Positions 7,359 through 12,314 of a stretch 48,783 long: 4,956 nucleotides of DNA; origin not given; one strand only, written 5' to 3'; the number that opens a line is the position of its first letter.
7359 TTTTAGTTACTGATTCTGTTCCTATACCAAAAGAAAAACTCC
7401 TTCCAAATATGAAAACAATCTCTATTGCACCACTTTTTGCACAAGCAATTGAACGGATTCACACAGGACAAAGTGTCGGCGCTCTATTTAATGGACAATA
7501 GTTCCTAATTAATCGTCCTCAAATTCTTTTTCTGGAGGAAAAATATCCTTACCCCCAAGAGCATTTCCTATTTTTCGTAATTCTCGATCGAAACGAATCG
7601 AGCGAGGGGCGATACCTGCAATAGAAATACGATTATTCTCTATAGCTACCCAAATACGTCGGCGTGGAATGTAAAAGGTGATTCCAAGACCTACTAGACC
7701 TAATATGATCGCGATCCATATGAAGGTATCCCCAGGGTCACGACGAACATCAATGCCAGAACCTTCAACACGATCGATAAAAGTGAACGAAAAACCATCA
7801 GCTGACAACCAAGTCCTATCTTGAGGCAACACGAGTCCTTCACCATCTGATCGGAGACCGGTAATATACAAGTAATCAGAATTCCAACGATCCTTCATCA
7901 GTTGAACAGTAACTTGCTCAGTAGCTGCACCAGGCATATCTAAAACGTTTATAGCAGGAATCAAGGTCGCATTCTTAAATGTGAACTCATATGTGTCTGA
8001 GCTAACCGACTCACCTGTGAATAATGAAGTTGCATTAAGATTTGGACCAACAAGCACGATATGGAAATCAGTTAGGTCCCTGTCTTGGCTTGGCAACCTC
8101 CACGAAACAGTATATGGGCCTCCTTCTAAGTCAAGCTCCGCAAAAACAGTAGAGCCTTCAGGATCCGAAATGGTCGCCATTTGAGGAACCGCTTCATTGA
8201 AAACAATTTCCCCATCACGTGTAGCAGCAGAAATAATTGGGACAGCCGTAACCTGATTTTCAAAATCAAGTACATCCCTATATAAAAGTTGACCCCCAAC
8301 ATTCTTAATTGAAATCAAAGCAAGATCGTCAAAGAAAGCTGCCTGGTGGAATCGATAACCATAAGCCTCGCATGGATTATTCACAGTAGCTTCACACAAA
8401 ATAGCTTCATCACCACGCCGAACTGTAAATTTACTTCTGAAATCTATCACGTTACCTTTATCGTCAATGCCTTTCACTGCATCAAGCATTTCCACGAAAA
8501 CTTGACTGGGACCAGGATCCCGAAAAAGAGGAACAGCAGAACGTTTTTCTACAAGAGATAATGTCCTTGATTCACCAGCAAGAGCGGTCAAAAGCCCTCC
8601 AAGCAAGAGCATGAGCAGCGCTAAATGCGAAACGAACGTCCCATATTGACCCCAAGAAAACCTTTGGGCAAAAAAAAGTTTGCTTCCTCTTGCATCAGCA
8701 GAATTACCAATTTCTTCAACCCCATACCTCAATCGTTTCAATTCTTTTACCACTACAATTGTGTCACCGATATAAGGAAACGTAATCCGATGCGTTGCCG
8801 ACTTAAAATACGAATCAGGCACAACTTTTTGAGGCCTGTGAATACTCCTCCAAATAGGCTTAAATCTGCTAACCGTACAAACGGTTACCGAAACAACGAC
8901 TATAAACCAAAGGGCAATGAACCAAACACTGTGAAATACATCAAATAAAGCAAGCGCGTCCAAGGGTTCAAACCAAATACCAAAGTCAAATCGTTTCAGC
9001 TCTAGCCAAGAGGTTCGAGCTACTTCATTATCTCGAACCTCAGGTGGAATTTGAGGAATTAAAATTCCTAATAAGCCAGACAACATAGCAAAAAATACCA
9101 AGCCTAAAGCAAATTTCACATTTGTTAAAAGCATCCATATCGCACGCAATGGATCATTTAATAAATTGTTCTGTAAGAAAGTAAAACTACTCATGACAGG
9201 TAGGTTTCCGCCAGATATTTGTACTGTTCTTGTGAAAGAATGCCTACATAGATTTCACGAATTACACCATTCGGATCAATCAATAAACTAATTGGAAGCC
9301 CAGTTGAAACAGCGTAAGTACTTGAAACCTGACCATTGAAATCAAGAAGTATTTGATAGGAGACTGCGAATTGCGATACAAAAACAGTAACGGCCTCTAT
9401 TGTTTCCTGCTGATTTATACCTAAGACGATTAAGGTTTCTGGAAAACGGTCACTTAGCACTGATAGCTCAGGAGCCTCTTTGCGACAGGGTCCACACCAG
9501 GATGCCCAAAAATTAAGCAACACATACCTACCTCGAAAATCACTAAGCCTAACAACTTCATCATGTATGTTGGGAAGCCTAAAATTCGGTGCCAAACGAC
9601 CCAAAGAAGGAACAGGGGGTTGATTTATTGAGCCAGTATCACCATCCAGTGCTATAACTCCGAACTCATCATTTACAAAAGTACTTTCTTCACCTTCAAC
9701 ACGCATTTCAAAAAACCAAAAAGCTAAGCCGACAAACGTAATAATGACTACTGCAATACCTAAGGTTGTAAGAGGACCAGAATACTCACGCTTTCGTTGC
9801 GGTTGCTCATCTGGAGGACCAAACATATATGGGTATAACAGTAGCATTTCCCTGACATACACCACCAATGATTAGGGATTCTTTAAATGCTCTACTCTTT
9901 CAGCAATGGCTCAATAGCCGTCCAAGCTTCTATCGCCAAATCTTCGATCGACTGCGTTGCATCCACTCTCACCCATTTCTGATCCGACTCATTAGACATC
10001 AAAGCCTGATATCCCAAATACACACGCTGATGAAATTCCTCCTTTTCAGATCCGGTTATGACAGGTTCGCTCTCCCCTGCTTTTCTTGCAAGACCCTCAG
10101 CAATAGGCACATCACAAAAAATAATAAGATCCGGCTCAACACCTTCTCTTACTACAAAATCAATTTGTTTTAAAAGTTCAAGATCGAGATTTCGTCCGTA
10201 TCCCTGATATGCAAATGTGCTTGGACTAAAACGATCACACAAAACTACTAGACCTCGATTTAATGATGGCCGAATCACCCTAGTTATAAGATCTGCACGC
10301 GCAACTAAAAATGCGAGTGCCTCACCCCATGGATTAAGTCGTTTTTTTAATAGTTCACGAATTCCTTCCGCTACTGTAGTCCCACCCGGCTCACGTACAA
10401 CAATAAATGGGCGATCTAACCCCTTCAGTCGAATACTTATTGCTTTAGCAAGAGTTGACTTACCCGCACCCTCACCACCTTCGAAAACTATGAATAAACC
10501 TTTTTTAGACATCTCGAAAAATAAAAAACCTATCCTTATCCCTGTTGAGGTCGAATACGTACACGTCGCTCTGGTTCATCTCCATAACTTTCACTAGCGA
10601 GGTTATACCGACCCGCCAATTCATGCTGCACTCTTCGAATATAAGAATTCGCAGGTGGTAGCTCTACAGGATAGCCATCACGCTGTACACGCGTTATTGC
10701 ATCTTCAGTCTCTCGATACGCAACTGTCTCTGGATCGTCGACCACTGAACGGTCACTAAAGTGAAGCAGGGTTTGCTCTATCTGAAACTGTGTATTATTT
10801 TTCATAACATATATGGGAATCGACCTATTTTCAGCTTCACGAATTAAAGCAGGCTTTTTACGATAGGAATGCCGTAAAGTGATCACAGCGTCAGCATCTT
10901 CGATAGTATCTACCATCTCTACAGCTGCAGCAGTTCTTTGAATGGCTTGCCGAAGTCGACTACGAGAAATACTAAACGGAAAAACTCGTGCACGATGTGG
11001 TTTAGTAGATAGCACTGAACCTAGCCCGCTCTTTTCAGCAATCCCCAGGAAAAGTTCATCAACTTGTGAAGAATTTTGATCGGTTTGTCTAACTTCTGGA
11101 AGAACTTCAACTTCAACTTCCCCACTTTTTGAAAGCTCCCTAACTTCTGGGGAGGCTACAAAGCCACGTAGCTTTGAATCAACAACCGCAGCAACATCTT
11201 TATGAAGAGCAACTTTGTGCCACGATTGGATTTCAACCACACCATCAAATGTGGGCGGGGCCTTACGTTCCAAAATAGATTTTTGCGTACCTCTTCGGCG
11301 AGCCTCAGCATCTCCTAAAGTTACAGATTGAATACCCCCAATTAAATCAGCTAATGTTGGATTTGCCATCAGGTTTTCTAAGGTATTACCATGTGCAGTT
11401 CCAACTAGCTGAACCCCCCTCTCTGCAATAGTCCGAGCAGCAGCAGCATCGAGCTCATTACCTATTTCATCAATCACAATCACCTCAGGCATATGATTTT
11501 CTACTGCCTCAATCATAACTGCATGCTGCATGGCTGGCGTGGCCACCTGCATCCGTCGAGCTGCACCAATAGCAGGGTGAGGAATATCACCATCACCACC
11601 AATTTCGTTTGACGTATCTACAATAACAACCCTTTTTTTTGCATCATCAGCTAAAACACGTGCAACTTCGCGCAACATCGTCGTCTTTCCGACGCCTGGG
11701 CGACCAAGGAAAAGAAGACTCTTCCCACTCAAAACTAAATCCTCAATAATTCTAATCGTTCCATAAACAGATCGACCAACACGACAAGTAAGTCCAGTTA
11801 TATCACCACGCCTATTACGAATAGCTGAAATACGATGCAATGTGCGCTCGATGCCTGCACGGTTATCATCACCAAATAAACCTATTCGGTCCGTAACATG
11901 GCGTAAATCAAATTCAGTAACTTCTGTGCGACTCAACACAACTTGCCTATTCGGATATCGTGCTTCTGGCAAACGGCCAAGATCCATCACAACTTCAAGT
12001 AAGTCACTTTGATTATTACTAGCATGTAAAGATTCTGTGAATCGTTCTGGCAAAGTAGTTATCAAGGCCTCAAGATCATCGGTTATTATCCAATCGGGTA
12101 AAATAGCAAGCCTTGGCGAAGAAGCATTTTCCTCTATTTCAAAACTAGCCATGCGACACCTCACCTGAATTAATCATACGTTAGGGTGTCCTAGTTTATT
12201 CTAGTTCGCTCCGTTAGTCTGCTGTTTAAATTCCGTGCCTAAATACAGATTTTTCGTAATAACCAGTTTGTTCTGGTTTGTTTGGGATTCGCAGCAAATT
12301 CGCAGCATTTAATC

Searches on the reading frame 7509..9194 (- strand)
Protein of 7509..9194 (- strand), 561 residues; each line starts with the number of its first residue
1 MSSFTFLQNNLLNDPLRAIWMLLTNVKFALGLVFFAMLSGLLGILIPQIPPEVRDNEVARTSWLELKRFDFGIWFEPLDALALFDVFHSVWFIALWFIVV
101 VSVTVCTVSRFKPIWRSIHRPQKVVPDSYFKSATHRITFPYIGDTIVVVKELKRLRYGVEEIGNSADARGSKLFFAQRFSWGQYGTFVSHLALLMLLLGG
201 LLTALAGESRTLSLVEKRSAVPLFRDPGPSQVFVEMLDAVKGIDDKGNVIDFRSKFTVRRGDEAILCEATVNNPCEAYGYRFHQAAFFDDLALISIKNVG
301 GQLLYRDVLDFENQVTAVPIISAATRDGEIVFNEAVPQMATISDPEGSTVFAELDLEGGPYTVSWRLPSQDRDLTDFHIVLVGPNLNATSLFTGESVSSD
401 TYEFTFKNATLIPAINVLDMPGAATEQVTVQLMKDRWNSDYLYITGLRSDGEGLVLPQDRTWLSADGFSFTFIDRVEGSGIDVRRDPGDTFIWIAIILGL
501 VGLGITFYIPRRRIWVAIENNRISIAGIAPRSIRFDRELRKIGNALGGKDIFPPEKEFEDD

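Call 38: search_protein_families(library=pfam, proteins=[window:7509-9194:-], max_evalue=0.0001)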
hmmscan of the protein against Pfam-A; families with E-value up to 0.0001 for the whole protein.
window:7509-9194:- (561 aa): 1 family
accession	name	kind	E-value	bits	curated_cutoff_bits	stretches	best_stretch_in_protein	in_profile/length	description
PF05140.19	ResB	-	1.3e-47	163.2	24.6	1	26-531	1-476/486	ResB-like family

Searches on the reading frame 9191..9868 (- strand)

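Call 38: search_protein_families(library=pfam, proteins=[window:9191-9868:-], max_evalue=0.0001)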
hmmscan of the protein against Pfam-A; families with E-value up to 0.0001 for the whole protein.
window:9191-9868:- (225 aa): 4 families
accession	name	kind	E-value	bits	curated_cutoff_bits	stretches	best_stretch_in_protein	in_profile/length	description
PF00578.27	AhpC-TSA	-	2.1e-23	83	26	1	90-205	2-123/124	AhpC/TSA family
PF08534.16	Redoxin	-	2.1e-17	63.7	26.6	1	90-212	3-137/148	Redoxin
PF13905.12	Thioredoxin_8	-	2.9e-09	37.6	27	1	113-201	1-92/94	Thioredoxin-like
PF00085.26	Thioredoxin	-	1.1e-08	35.5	23.5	1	114-160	19-65/103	Thioredoxin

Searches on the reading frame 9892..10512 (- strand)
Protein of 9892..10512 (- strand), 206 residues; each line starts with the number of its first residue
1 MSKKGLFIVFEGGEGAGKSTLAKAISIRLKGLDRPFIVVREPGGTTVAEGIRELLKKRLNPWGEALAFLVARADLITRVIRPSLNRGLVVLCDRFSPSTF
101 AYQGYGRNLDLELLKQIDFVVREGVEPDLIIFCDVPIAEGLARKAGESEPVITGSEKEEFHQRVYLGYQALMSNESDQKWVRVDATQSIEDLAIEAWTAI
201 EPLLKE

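Call 38: search_protein_families(library=pfam, proteins=[window:9892-10512:-], max_evalue=0.0001)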
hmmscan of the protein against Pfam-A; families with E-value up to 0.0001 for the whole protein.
window:9892-10512:- (206 aa): 2 families
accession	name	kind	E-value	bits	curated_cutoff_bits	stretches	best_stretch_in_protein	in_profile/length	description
PF02223.23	Thymidylate_kin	-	3.1e-38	131.8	27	1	10-192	1-181/185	Thymidylate kinase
PF13521.12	AAA_28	-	1.5e-07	32.2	27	1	8-106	2-93/164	AAA domain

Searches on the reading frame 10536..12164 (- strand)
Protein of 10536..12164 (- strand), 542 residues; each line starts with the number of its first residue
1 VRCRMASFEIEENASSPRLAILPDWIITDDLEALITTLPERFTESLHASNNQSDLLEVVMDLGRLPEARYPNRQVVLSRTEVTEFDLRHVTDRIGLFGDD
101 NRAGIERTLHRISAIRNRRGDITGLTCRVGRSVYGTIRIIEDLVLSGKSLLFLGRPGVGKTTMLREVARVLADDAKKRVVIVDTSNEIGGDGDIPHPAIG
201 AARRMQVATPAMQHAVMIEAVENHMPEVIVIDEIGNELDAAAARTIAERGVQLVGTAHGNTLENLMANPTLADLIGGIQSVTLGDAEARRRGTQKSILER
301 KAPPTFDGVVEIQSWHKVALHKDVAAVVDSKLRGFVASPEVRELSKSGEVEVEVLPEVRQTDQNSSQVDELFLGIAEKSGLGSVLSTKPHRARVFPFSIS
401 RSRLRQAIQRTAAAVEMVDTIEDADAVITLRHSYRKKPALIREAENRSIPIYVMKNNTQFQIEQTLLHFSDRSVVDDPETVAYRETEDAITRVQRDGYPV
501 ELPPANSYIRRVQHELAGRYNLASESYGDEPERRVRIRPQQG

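Call 38: search_protein_families(library=pfam, proteins=[window:10536-12164:-], max_evalue=0.0001)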
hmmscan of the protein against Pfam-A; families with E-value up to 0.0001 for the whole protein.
window:10536-12164:- (542 aa): 6 families
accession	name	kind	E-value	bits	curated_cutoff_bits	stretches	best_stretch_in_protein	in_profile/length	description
PF25516.1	PTPase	-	2e-24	85.7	27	1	393-466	2-75/79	Phosphotyrosine protein phosphatase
PF01424.28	R3H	-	2.7e-14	53.4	26.8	1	487-539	8-60/60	R3H domain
PF19568.5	Spore_III_AA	-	2e-12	47.3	27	1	148-276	145-276/306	Sporulation stage III, protein AA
PF00004.35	AAA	-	7.2e-07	30.2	21.2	1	150-236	1-68/131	ATPase family associated with various cellular activities (AAA)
PF03266.21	NTPase_1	-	9e-06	26.1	23.9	0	154-174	6-26/168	NTPase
PF13401.12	AAA_22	-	6.3e-05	23.7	27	0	148-244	6-102/130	AAA domain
